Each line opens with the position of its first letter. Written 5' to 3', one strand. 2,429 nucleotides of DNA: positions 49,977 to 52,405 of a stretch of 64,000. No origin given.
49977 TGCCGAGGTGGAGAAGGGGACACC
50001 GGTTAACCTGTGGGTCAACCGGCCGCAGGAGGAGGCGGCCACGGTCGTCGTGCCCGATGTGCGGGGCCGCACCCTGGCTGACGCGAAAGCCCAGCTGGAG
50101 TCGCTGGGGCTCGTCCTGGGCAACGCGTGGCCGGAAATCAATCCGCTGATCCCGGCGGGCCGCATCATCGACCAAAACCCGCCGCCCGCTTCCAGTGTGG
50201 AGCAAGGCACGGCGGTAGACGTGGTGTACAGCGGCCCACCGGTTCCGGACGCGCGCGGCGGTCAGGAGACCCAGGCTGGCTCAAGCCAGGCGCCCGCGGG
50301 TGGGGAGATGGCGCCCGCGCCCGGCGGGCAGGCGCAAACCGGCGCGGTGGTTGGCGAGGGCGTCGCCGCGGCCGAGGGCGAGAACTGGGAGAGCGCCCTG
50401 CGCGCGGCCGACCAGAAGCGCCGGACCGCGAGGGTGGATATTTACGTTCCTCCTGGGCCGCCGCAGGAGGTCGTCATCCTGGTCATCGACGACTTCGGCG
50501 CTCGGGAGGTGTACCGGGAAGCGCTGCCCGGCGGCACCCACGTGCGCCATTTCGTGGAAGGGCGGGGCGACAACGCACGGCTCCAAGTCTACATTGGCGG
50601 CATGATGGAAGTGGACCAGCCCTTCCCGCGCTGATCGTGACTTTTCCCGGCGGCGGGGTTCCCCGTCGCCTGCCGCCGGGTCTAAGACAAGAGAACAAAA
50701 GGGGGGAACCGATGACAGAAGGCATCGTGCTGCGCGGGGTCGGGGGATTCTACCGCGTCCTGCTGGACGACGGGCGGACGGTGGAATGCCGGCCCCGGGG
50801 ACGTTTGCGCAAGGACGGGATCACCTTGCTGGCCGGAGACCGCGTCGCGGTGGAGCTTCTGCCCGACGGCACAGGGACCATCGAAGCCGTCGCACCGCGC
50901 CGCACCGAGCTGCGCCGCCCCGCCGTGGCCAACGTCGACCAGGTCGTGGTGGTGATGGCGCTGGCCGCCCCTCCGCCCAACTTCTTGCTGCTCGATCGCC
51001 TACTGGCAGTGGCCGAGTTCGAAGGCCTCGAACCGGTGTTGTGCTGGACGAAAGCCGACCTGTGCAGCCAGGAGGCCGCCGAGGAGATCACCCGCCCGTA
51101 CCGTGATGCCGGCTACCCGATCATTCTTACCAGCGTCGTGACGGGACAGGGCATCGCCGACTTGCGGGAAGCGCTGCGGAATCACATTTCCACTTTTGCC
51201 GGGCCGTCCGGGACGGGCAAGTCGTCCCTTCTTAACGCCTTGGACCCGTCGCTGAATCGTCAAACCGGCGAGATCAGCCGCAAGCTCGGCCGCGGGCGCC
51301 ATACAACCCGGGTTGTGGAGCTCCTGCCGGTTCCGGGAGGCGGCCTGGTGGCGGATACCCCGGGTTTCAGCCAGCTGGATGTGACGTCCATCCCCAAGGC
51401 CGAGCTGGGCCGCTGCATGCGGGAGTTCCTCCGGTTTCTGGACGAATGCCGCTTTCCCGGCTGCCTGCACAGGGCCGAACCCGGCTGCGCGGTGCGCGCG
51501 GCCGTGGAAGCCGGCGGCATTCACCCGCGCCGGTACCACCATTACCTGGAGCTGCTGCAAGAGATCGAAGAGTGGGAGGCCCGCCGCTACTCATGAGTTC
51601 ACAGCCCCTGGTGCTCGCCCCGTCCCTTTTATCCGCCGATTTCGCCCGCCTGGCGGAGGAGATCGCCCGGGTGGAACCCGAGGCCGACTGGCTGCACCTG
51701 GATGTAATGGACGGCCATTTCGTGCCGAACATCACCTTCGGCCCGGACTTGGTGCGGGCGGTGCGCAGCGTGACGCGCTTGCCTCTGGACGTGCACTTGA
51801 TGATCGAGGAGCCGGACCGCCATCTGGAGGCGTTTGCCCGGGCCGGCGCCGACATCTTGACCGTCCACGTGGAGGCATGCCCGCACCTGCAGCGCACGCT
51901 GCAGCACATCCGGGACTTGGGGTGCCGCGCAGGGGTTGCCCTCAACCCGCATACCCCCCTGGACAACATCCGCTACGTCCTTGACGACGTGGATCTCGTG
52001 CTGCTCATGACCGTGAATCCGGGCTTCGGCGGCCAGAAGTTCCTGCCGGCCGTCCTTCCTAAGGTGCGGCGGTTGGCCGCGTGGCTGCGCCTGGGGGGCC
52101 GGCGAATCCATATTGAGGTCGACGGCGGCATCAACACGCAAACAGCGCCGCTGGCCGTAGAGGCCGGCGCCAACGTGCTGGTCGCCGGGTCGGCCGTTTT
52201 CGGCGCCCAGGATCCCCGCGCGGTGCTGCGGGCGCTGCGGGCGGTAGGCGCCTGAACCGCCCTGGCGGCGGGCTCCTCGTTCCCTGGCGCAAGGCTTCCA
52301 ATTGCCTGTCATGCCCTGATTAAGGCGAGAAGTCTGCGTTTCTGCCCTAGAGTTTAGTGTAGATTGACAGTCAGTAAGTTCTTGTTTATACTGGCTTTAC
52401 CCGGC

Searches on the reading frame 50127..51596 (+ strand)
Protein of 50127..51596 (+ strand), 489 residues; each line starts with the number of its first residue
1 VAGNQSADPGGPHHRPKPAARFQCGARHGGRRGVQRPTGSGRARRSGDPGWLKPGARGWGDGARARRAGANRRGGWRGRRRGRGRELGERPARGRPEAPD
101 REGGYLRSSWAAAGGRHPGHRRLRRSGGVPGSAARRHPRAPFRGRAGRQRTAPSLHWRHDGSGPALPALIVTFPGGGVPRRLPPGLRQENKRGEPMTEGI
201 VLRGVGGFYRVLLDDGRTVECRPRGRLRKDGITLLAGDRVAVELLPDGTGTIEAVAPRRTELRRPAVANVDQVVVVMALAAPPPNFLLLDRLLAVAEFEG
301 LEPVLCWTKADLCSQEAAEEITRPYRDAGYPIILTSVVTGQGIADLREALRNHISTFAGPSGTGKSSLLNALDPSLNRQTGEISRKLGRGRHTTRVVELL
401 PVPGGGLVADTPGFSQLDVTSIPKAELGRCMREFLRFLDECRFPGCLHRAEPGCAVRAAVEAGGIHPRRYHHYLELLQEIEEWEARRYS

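Call 8: search_protein_families(library=pfam, proteins=[window:50127-51596:+], max_evalue=0.1)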
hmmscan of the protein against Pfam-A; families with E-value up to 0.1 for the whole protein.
window:50127-51596:+ (489 aa): 9 families
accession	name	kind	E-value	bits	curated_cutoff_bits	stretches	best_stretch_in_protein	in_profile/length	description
PF03193.22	RsgA_GTPase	-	7.3e-56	189.1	30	1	255-419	1-173/174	RsgA GTPase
PF16745.11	RsgA_N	-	2.7e-15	56.3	27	1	198-252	1-54/54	RsgA N-terminal domain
PF01176.25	eIF-1a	-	0.0001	22.3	30.2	1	207-251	14-60/64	Translation initiation factor 1A / IF-1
PF00005.33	ABC_tran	-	0.0017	19.4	25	1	353-385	12-44/137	ABC transporter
PF01926.29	MMR_HSR1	-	0.0054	17.3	21.9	1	357-419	4-57/113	50S ribosome-binding GTPase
PF20703.3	nSTAND1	-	0.0066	16.6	27.1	1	343-377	23-59/379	Novel STAND NTPase 1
PF13191.12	AAA_16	-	0.02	15.8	32.6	1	358-379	30-51/167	AAA ATPase domain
PF13555.12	AAA_29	-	0.036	14.2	27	1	354-372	24-42/61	P-loop containing region of AAA domain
PF13476.12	AAA_23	-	0.054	14.6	27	1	352-389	19-56/201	AAA domain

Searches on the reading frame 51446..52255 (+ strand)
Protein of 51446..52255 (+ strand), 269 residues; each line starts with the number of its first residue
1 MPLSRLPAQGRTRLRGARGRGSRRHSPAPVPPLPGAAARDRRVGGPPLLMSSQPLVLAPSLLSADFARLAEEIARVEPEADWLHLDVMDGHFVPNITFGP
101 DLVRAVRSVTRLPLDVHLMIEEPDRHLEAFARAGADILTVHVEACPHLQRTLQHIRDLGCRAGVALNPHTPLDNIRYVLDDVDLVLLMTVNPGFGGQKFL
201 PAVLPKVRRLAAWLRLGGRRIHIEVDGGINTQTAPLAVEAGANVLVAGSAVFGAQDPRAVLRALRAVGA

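Call 8: search_protein_families(library=pfam, proteins=[window:51446-52255:+], max_evalue=0.1)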
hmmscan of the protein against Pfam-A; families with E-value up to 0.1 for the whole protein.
window:51446-52255:+ (269 aa): 2 families
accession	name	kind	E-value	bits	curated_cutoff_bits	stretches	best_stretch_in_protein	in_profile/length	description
PF00834.25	Ribul_P_3_epim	-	1.7e-83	279.4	21.1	1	57-252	2-198/198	Ribulose-phosphate 3 epimerase family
PF00215.30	OMPdecase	-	0.00015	22.1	27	1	220-263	176-220/221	Orotidine 5'-phosphate decarboxylase / HUMPS family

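Call 36: find_homologous_proteins(query=window:51593-52255:+, max_evalue=1e-40)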
Query window:51593-52255:+ (220 aa): 8000 proteins with E <= 1e-40 among 8000 candidates; the best 120 are listed.
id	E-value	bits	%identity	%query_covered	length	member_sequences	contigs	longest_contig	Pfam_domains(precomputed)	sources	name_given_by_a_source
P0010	1.1e-139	481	100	100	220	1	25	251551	PF00834.26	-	-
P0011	2.9e-139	480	100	100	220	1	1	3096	PF00834.26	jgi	-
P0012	2.2e-138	477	99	100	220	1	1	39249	PF00834.26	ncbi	ncbi:MAG: ribulose-phosphate 3-epimerase [Limnochordales bacterium]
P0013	1.9e-137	474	99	100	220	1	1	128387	PF00834.26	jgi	-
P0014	5.3e-137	472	98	100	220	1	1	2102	PF00834.26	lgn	-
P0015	2.3e-132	457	95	100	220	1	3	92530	PF00834.26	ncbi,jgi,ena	ncbi:MAG TPA: ribulose-phosphate 3-epimerase [Limnochordales bacterium]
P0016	2.8e-129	447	93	99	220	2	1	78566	PF00834.26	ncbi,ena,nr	ncbi:MAG: ribulose-phosphate 3-epimerase [Firmicutes bacterium ZCTH02-B6]|nr:MAG: ribulose-phosphate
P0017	1.4e-124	432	89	99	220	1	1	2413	PF00834.26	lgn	-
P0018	7.9e-117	407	85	100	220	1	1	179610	PF00834.26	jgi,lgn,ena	-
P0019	2.6e-115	402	85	98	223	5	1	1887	PF00834.26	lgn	-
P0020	2.9e-115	401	84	99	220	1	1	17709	PF00215.31,PF00834.26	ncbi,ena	ncbi:MAG TPA: ribulose-phosphate 3-epimerase [Limnochordales bacterium]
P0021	1.6e-113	396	83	100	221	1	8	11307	PF00834.26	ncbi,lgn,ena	-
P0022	8.1e-112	390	80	100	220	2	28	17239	PF00215.31,PF00834.26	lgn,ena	-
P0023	7.7e-105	367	97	79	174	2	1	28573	PF00834.26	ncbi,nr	ncbi:MAG: ribulose-phosphate 3-epimerase [Bacillota bacterium]|nr:MAG: ribulose-phosphate 3-epimeras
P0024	9.2e-104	364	75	98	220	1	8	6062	PF00215.31,PF00834.26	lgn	-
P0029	1.1e-99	351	74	95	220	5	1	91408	PF00834.26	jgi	-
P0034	3.7e-97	342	74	99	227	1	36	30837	PF00834.26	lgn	-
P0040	7.3e-94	331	71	98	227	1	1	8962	PF00834.26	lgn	-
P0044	5.7e-92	325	68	99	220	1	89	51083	PF00215.31,PF00834.26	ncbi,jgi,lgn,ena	ncbi:MAG: ribulose-phosphate 3-epimerase [Limnochordales bacterium]|jgi:ribulose-phosphate 3-epimera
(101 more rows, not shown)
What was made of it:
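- Tried and rejected: Distant loci came from Rpe homologues instead (call 36).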

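Call 37: find_encoding_contigs(protein=P0029, flank=3000, max_places=1)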
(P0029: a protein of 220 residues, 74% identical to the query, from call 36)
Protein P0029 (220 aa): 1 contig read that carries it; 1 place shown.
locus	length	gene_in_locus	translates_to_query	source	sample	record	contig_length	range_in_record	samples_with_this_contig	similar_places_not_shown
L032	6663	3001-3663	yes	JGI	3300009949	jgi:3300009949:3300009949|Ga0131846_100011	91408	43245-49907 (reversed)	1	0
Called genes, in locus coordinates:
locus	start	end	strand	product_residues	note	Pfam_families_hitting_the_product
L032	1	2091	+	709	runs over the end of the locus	PF00069:Pkinase, PF01636:APH (faint), PF03109:ABC1 (faint), PF07714:PK_Tyr_Ser-Thr, PF06293:Kdo (faint), PF03793:PASTA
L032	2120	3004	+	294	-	PF16745:RsgA_N, PF03193:RsgA_GTPase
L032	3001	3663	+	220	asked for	PF00834:Ribul_P_3_epim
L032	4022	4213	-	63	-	PF00830:Ribosomal_L28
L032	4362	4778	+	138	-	PF03780:Asp23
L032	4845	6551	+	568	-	PF02734:Dak2, PF21645:FakA-like_M, PF13684:FakA-like_C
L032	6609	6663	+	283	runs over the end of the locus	PF02645:DegV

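Call 38: find_encoding_contigs(protein=P0034, flank=3000, max_places=1)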
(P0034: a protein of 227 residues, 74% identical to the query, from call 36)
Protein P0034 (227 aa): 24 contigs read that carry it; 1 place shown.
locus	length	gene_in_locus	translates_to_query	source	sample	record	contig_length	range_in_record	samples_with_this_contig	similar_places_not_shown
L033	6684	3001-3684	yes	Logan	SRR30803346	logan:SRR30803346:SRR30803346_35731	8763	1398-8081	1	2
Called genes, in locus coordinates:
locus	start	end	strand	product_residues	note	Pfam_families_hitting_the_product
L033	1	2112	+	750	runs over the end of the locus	PF00069:Pkinase, PF07714:PK_Tyr_Ser-Thr, PF03109:ABC1 (weak), PF03793:PASTA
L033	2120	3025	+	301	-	PF16745:RsgA_N, PF03193:RsgA_GTPase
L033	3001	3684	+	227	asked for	PF00834:Ribul_P_3_epim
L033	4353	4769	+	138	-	PF03780:Asp23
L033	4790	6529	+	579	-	PF02734:Dak2, PF21645:FakA-like_M, PF13684:FakA-like_C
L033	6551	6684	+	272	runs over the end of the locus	?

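Call 39: find_encoding_contigs(protein=P0044, flank=3000, max_places=1)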
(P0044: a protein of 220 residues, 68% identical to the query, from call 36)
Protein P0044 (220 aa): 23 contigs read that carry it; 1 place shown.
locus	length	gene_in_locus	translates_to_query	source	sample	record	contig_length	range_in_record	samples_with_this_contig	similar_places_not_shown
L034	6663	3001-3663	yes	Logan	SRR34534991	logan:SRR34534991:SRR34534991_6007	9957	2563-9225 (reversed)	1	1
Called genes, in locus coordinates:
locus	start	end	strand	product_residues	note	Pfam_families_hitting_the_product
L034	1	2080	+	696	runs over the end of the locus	PF00069:Pkinase, PF01636:APH (faint), PF07714:PK_Tyr_Ser-Thr, PF03109:ABC1 (weak), PF03793:PASTA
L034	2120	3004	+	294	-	PF16745:RsgA_N, PF03193:RsgA_GTPase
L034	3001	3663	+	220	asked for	PF00834:Ribul_P_3_epim, PF00215:OMPdecase (faint)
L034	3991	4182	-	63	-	PF00830:Ribosomal_L28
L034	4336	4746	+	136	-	PF03780:Asp23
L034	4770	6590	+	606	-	PF02734:Dak2, PF21645:FakA-like_M, PF13684:FakA-like_C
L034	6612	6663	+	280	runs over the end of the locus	PF02645:DegV, PF13684:FakA-like_C (weak)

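Call 53: find_encoding_contigs(protein=P0040, flank=3000, max_places=3)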
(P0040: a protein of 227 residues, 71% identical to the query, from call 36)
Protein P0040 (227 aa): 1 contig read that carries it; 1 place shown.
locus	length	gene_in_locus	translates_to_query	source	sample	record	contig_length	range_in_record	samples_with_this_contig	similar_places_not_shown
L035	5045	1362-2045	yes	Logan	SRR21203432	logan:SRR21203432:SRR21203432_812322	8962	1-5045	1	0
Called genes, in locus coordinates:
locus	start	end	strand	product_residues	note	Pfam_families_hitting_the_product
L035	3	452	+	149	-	?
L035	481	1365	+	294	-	PF16745:RsgA_N, PF03193:RsgA_GTPase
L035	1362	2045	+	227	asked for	PF00834:Ribul_P_3_epim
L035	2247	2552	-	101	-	-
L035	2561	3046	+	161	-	PF03780:Asp23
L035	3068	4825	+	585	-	PF02734:Dak2, PF21645:FakA-like_M, PF13684:FakA-like_C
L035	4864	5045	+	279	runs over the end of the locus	PF02645:DegV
